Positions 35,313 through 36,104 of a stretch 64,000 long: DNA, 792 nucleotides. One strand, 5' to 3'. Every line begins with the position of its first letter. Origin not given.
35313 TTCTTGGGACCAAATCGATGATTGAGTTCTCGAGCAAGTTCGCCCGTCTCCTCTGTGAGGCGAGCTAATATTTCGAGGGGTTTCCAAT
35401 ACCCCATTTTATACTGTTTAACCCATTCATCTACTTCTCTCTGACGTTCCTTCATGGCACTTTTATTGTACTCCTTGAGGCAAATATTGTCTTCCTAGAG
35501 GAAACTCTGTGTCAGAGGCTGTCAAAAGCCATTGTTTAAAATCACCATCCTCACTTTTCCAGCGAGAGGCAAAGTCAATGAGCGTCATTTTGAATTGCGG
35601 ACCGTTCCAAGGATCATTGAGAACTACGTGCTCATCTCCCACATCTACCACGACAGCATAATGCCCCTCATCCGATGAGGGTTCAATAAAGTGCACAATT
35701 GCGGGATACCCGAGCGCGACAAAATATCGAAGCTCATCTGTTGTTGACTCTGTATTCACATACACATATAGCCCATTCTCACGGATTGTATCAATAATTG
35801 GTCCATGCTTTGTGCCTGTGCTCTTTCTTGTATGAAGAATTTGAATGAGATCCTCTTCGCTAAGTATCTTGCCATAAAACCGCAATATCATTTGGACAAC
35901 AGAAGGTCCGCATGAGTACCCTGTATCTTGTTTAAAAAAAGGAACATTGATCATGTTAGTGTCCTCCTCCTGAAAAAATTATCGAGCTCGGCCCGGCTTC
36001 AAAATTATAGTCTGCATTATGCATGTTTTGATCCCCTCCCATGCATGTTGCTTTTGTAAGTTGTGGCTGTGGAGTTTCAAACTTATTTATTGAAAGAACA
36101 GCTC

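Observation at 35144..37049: A type IV pilin gene sandwiched between two paralogous stand-alone C39-like cysteine peptidase genes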

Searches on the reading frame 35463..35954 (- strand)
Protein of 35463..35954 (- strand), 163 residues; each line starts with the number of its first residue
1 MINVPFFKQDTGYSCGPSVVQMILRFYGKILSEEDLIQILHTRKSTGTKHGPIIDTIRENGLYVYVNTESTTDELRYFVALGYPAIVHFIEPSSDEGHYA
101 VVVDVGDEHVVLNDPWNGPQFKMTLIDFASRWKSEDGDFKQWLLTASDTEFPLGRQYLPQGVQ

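Call 3: search_protein_families(library=pfam, proteins=[window:35463-35954:-], max_evalue=1)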
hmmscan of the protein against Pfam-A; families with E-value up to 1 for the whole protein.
window:35463-35954:- (163 aa): 5 families
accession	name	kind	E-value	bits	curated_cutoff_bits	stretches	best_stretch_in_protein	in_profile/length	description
PF13529.12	Peptidase_C39_2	-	4.4e-13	50.4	24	1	2-116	1-143/143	Peptidase_C39 like family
PF03412.21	Peptidase_C39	-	9.6e-13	48.6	22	1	4-133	2-122/133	Peptidase C39 family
PF12385.14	Peptidase_C70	-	1.2e-05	25.7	19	1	3-130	6-138/141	Papain-like cysteine protease AvrRpt2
PF11814.14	DUF3335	-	2e-05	24.6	25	1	4-29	1-26/206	Peptidase_C39 like family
PF09778.15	Guanylate_cyc_2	-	0.21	11.4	28.1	0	4-41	1-39/212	Guanylylate cyclase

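Call 4: search_protein_families(library=ncbifam, proteins=[window:35463-35954:-], max_evalue=1)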
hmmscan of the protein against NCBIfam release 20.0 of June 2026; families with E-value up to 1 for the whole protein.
window:35463-35954:- (163 aa): 4 families
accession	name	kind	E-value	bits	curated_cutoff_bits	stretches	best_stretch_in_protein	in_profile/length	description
NF033920.0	C39_PA2778_fam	equivalog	3e-09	36.7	150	1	3-135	4-137/255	PA2778 family cysteine peptidase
TIGR01193.1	bacteriocin_ABC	subfamily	2e-06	26.6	523.85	1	14-133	6-122/708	peptide cleavage/export ABC transporter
TIGR03796.1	NHLM_micro_ABC1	equivalog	2.3e-06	26.1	853.3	1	12-121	10-109/710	NHLP family bacteriocin export ABC transporter peptidase/permease/ATPase subunit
NF005702.0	PRK07514.1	subfamily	0.11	10.8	558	1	55-112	73-129/506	malonyl-CoA synthase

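Call 9: find_homologous_proteins(query=window:35463-35954:-)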
Query window:35463-35954:- (163 aa): 13 proteins with E <= 0.001 among 23 candidates.
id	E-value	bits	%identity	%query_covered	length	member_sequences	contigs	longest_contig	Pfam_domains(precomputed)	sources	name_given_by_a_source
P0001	1.7e-107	374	100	100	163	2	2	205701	PF12385.15,PF11814.15,PF13529.14,PF03412.22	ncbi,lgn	-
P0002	5.8e-90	317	81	100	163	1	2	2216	PF12385.15,PF13529.14,PF03412.22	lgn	-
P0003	6.4e-58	213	57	98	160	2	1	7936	PF12385.15,PF11814.15,PF13529.14,PF03412.22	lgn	-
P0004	2.1e-55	205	55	98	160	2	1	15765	PF12385.15,PF11814.15,PF13529.14,PF03412.22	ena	-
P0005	1.1e-54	203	58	94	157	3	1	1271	PF12385.15,PF13529.14,PF03412.22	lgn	-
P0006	7.4e-54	200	63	85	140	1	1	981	PF12385.15,PF13529.14,PF03412.22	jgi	jgi:ABC-type bacteriocin/lantibiotic exporter with double-glycine peptidase domain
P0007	1.8e-52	195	52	98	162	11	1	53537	PF12385.15,PF11814.15,PF13529.14,PF03412.22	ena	-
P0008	2.9e-52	195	54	98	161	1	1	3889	PF12385.15,PF11814.15,PF13529.14,PF03412.22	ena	-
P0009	2.0e-45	172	47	98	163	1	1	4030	PF12385.15,PF11814.15,PF13529.14,PF03412.22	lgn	-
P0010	1.9e-41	160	46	97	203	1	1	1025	PF12385.15,PF11814.15,PF13529.14,PF03412.22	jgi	jgi:predicted double-glycine peptidase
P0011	1.7e-35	140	46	89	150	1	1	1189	PF12385.15,PF11814.15,PF13529.14,PF03412.22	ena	-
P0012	8.0e-27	112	45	80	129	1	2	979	PF13529.14,PF03412.22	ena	-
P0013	1.5e-26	111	45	80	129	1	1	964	PF13529.14,PF03412.22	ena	-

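Call 10: search_solved_structures(query=window:35463-35954:-, max_evalue=1, show_alignments=3)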
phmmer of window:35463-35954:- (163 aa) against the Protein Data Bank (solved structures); distinct sequences matched with E-value up to 1: 16.
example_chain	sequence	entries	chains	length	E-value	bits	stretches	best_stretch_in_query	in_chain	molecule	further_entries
8z4h_A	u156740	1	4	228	4.5e-06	29.7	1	9-131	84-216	Endoisopeptidase PeiR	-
8z4n_A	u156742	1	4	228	7.7e-05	25.7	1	9-131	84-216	Endoisopeptidase PeiR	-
5xe8_A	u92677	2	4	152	8.8e-05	25.5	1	13-132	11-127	Putative ABC transporter, ATP-binding protein ComA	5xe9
3k8u_A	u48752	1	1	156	9.2e-05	25.5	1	13-132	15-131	Putative ABC transporter, ATP-binding protein ComA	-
4fut_A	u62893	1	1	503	0.0013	21.7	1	54-109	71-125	Malonyl CoA synthetase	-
4fuq_A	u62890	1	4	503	0.0013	21.7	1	54-109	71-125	Malonyl CoA synthetase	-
4gxr_A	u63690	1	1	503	0.0014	21.6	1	54-109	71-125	Malonyl CoA synthetase, Benzoate-CoA ligase Chimeric protein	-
4gxq_A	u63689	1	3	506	0.0014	21.6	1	54-109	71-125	Malonyl CoA synthetase, Benzoate-CoA ligase Chimeric protein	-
8ssm_B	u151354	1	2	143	0.04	16.9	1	93-134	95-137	Contact-dependent inhibitor A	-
12aj_A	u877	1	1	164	0.043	16.8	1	93-134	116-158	Contact-dependent inhibitor A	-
8ssk_A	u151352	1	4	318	0.14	15.1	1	93-134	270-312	Fimbrial usher protein StbD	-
9l5u_A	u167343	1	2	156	0.16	14.9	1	92-134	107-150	DUF4150 domain-containing protein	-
3ha2_A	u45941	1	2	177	0.48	13.4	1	124-161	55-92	NADPH-quinone reductase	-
22oc_A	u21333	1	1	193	0.54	13.2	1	8-84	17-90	P210 WT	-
5mnd_A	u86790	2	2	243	0.72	12.8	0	96-125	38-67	Granulin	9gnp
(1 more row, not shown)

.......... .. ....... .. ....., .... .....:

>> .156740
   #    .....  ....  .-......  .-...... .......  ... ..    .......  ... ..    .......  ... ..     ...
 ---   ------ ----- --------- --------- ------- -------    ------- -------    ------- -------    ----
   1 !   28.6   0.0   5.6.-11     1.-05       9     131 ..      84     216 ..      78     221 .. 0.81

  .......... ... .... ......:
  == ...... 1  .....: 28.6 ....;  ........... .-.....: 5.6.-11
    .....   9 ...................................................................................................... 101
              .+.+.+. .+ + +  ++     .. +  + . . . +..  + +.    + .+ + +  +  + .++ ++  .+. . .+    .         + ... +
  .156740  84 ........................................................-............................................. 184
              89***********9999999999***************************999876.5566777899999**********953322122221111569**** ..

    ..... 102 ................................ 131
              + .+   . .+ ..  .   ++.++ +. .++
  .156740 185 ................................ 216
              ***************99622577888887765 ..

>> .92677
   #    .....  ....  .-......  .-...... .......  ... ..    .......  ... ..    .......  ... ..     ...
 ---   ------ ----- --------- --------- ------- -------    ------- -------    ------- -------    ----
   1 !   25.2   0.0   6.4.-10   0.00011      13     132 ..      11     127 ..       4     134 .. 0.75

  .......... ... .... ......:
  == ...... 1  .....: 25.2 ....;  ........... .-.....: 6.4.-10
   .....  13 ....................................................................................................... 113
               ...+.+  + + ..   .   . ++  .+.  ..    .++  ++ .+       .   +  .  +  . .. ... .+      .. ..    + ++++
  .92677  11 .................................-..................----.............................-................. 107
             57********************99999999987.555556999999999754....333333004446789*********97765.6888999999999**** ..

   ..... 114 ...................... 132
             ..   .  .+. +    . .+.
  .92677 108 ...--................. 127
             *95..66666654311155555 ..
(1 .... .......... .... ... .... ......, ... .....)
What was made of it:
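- On Peptidase C39 domain (Pfam PF03412 / PF13529; clan CA papain-like fold): They align with the CGP, HY and DP motifs of ComA PEP (call 10).
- The catalytic residues and their spacing resemble those of ComA PEP (call 10).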

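Call 11: find_encoding_contigs(protein=P0007, flank=6000, max_places=4)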
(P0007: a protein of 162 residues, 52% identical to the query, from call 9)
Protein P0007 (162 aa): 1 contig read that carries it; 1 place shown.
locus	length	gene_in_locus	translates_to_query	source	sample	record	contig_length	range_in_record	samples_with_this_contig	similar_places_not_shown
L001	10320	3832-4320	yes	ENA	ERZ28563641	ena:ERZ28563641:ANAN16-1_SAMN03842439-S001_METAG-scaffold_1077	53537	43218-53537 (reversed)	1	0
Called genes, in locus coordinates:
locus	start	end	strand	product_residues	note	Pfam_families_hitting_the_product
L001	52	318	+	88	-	-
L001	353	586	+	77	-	-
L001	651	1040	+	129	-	PF13473:Cupredoxin_1, PF00127:Copper-bind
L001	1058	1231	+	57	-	-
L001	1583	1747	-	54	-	-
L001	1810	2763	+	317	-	PF08239:SH3_3 (weak), PF03734:YkuD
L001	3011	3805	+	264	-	PF12385:Peptidase_C70, PF13529:Peptidase_C39_2, PF03412:Peptidase_C39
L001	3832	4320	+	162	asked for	PF03412:Peptidase_C39, PF11814:DUF3335 (faint), PF12385:Peptidase_C70, PF13529:Peptidase_C39_2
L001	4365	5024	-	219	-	PF23477:zf_Tbcl_2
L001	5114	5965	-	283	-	PF00173:Cyt-b5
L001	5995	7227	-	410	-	PF01794:Ferric_reduct, PF00970:FAD_binding_6 (weak), PF08022:FAD_binding_8, PF00175:NAD_binding_1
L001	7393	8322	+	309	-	PF01699:Na_Ca_ex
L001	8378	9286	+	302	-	-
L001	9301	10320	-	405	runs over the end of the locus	PF01541:GIY-YIG (weak), PF08459:UvrC_RNaseH_dom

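Call 12: find_encoding_contigs(protein=P0004, flank=6000, max_places=3)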
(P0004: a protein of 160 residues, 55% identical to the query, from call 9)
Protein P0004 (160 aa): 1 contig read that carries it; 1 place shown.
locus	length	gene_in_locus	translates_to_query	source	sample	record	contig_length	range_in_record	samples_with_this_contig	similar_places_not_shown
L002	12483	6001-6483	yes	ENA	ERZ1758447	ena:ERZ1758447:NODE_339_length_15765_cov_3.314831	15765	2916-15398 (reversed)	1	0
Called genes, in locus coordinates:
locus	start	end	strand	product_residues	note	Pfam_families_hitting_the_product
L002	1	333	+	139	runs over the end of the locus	PF01245:Ribosomal_L19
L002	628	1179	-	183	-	PF00800:PDT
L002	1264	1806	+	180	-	PF01300:Sua5_yciO_yrdC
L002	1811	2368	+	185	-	PF01923:Cob_adeno_trans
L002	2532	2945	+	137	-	PF01467:CTP_transf_like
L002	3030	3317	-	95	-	-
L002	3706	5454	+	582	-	PF05970:PIF1, PF13245:AAA_19, PF13401:AAA_22 (weak), PF13604:AAA_30, PF21530:Pif1_2B_dom (weak), PF14493:HTH_40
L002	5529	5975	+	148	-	-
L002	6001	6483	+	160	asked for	PF03412:Peptidase_C39, PF11814:DUF3335 (faint), PF12385:Peptidase_C70, PF13529:Peptidase_C39_2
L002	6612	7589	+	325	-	-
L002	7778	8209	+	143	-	-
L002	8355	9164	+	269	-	PF04402:SIMPL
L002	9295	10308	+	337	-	-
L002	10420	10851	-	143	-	PF01258:zf-dskA_traR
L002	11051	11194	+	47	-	PF00584:SecE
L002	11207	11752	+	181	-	PF02357:NusG, PF00467:KOW (weak)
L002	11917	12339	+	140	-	PF03946:Ribosomal_L11_N, PF00298:Ribosomal_L11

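Call 13: find_encoding_contigs(protein=P0003, flank=6000, max_places=3)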
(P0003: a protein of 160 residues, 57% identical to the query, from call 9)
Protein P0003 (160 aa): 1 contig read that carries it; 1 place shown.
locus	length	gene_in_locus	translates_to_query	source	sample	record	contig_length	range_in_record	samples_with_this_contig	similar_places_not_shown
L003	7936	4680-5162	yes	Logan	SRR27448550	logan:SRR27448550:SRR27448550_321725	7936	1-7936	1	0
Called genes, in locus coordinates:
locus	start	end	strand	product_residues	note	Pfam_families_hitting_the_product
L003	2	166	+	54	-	?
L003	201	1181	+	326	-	PF00438:S-AdoMet_synt_N, PF02772:S-AdoMet_synt_M, PF02773:S-AdoMet_synt_C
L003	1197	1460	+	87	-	PF01035:DNA_binding_1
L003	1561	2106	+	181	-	PF00011:HSP20 (faint)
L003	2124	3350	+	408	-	PF19077:Big_13 (faint)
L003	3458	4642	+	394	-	PF01522:Polysacc_deac_1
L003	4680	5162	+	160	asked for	PF03412:Peptidase_C39, PF11814:DUF3335 (faint), PF12385:Peptidase_C70, PF13529:Peptidase_C39_2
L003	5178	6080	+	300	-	PF00565:SNase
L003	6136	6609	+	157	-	PF03412:Peptidase_C39, PF12385:Peptidase_C70, PF13529:Peptidase_C39_2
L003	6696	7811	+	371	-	PF20990:DUF2207_C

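Call 19: find_related_loci(query=A2, collection=genome_contigs, flank=6000)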
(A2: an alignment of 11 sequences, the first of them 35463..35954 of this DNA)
Query A2 (163 aa) in genome_contigs; peptide patterns used: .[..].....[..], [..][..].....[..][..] (x = any residue, [..] = any of these).
77 stretches matched a pattern; 42 encode a relative of the query (tblastn E <= 1e-3); 42 distinct loci.
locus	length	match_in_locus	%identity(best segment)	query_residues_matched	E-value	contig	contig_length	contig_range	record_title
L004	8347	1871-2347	54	2-160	7e-62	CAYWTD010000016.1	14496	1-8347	MAG TPA_asm: uncultured Candidatus Saccharibacteria bacterium isolate binchicken_co59_4 genome assembly, contig: NODE_94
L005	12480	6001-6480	51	1-160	4e-54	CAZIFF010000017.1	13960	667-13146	MAG TPA_asm: uncultured Candidatus Saccharibacteria bacterium isolate SRP286056_co1_522 genome assembly, contig: NODE_54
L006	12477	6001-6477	52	2-159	9e-54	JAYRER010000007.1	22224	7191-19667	MAG: Candidatus Paceibacterota bacterium isolate SH_SHASGE3bin.12 k141_207493, whole genome shotgun sequence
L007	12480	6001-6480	50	1-160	8e-51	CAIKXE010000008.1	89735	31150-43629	uncultured bacterium isolate Loclat_bin-10281 genome assembly, contig: bin-10281:08/13, whole genome shotgun sequence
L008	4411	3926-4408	49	1-161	3e-50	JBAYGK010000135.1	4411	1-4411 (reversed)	MAG: Candidatus Paceibacterota bacterium isolate SO_2016_GW1_123 scaffold38827_OW334_2016, whole genome shotgun sequence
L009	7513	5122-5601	49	1-159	3e-50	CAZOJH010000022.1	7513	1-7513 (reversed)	MAG TPA_asm: uncultured Candidatus Saccharibacteria bacterium isolate SRP272421_co3_138 genome assembly, contig: NODE_33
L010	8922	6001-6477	47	2-160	4e-49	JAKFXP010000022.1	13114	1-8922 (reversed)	MAG: Parcubacteria group bacterium isolate ND3_Bin_29 ND3_0001015, whole genome shotgun sequence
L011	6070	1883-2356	42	2-159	6e-49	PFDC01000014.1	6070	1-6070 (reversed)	MAG: Candidatus Pacearchaeota archaeon CG10_big_fil_rev_8_21_14_0_10_35_13 CG10_8_21_14_0.10_scaffold_49581_c, whole gen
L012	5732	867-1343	48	1-159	6e-48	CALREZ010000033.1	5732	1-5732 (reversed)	MAG: Candidatus Nomurabacteria bacterium isolate Ike-200m-9 genome assembly, contig: Ike-200-c6474, whole genome shotgun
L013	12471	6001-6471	46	2-159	1e-47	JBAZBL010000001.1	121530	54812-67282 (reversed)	MAG: Candidatus Paceibacterota bacterium isolate SO_2017_GW1_111 NODE_1064_length_121530_cov_1.536428_OW334_2017, whole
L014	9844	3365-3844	48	1-160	1e-46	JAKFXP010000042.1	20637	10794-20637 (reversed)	MAG: Parcubacteria group bacterium isolate ND3_Bin_29 ND3_0000522, whole genome shotgun sequence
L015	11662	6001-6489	43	2-163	1e-46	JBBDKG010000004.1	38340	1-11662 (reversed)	MAG: Candidatus Paceibacterota bacterium isolate LejiaA_53_16 Lejia_A_1713_length_38340_cov_10, whole genome shotgun seq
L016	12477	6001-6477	42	1-159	8e-46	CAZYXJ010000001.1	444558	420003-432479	MAG TPA_asm: uncultured Candidatus Saccharibacteria bacterium isolate SRP292972_co1_35 genome assembly, contig: NODE_26_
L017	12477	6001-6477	43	2-159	8e-46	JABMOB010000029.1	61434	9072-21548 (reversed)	MAG: Parcubacteria group bacterium isolate bin.649 k141_5248450, whole genome shotgun sequence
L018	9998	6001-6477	41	1-159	5e-45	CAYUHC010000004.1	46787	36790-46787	MAG TPA_asm: uncultured Candidatus Saccharibacteria bacterium isolate SRP286056_co1_679 genome assembly, contig: NODE_76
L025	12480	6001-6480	39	1-159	5e-38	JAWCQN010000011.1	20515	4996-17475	MAG: Candidatus Pacearchaeota archaeon isolate JZ-2_201901_bins_85 JZ-2_201901_bins_85_scaffold_11, whole genome shotgun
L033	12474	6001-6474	43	4-159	4e-44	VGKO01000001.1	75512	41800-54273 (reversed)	MAG: Candidatus Pacearchaeota archaeon isolate K_DeepCast_100m_m1_149 K_DeepCast_100m_m1_149_Ga0194127_10000342, whole g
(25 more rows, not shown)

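Call 25: search_protein_representatives(alignment_id=A2)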
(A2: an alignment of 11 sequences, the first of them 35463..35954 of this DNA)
Query: 11 sequences, 160 profile positions. Proteins with E-value up to 0.001 (for the whole library): 8129; up to 1e-10: 2082; up to 1e-30: 152. The best 150 are listed.
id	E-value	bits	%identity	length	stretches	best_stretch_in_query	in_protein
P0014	1.2e-61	223.2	-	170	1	2-159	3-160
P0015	4.3e-60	218.2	-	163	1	2-159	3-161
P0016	8.8e-58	210.7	-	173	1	1-159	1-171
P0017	6.9e-57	207.8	-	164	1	1-159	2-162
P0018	1.2e-55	203.8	-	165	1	2-159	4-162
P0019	5.1e-55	201.7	-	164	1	3-160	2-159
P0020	6.3e-54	198.2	-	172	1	2-160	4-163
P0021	3.5e-53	195.8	-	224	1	2-159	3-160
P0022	3.4e-52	192.6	-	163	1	1-160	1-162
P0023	2.7e-51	189.7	-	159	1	2-159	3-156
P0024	1.8e-50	187.0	-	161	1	3-159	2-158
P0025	2.8e-50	186.4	-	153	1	2-153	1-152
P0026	5.7e-50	185.3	-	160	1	2-154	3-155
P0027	1.9e-49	183.7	-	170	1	3-160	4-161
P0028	2.8e-49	183.1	-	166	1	2-160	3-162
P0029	4.4e-49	182.5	-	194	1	1-148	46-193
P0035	9.5e-47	174.9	-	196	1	2-147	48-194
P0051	1.2e-44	168.1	-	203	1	3-156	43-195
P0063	7.1e-42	159.0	-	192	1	4-152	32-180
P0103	1.6e-37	144.9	-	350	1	2-136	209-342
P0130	1.6e-33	131.9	-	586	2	12-137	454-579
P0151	3.9e-32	127.4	-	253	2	3-144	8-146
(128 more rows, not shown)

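Call 27: find_encoding_contigs(protein=P0002, flank=3000, max_places=4)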
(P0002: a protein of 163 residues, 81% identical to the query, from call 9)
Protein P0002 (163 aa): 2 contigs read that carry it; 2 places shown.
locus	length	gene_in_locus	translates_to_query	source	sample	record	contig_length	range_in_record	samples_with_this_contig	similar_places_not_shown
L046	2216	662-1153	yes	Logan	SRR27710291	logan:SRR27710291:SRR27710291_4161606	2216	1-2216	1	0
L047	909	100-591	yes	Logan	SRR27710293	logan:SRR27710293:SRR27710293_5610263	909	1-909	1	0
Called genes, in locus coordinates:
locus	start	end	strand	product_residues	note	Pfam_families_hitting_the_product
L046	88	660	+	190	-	PF07963:N_methyl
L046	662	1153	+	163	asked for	PF03412:Peptidase_C39, PF12385:Peptidase_C70 (weak), PF13529:Peptidase_C39_2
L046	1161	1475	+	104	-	PF03819:MazG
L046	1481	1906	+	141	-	-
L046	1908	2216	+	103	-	?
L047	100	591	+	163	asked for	PF03412:Peptidase_C39, PF12385:Peptidase_C70 (weak), PF13529:Peptidase_C39_2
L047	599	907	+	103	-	?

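Call 28: find_encoding_contigs(protein=P0001, flank=2000, max_places=4)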
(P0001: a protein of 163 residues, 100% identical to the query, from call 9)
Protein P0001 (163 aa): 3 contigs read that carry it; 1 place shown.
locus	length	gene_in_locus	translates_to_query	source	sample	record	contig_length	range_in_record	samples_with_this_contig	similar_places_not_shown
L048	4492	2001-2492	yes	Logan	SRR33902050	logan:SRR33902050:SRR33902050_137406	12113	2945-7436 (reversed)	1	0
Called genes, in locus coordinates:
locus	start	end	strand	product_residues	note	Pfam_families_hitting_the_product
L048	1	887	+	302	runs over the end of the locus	PF01040:UbiA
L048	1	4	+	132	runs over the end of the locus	PF03626:COX4_pro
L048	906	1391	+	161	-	PF03412:Peptidase_C39, PF12385:Peptidase_C70, PF13529:Peptidase_C39_2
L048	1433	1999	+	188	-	PF07963:N_methyl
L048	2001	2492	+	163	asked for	PF03412:Peptidase_C39, PF11814:DUF3335 (faint), PF12385:Peptidase_C70 (weak), PF13529:Peptidase_C39_2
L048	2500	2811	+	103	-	PF03819:MazG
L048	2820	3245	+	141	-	-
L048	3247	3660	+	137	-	PF00892:EamA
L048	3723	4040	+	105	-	-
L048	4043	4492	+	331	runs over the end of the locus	-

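Call 36: predict_structure(alignment_id=A2)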
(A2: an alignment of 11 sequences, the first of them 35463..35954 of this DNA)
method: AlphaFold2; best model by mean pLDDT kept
length: 163 residues; sequences in the alignment: 11
mean_pLDDT: 92.7   pTM: 0.90
mean pLDDT of the five models: 92.7, 91.2, 90.1, 89.2, 87.3
residues with pLDDT >= 90: 128; 70-90: 32; 50-70: 2; < 50: 1
segments of 3 or more residues with pLDDT < 50: none
pLDDT, mean of each block of 10 residues (from residue 1): 93 93 97 95 92 96 94 95 96 90 97 97 96 85 94 83 56
secondary structure, 60 per line:
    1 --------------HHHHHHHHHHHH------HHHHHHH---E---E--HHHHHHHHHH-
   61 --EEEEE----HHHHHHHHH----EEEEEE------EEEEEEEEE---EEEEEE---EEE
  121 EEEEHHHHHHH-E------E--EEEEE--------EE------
elements in order: H15-26 H33-39 H50-59 E63-67 H72-80 E85-90 E97-105 E109-114 E118-124 H125-131 E143-147
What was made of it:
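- On Peptidase C39 domain (Pfam PF03412 / PF13529; clan CA papain-like fold): C39-B AF2 model has pLDDT 92.7 and pTM 0.90 (call 36).
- The AF2 model is confident (pLDDT 92.7, call 36).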
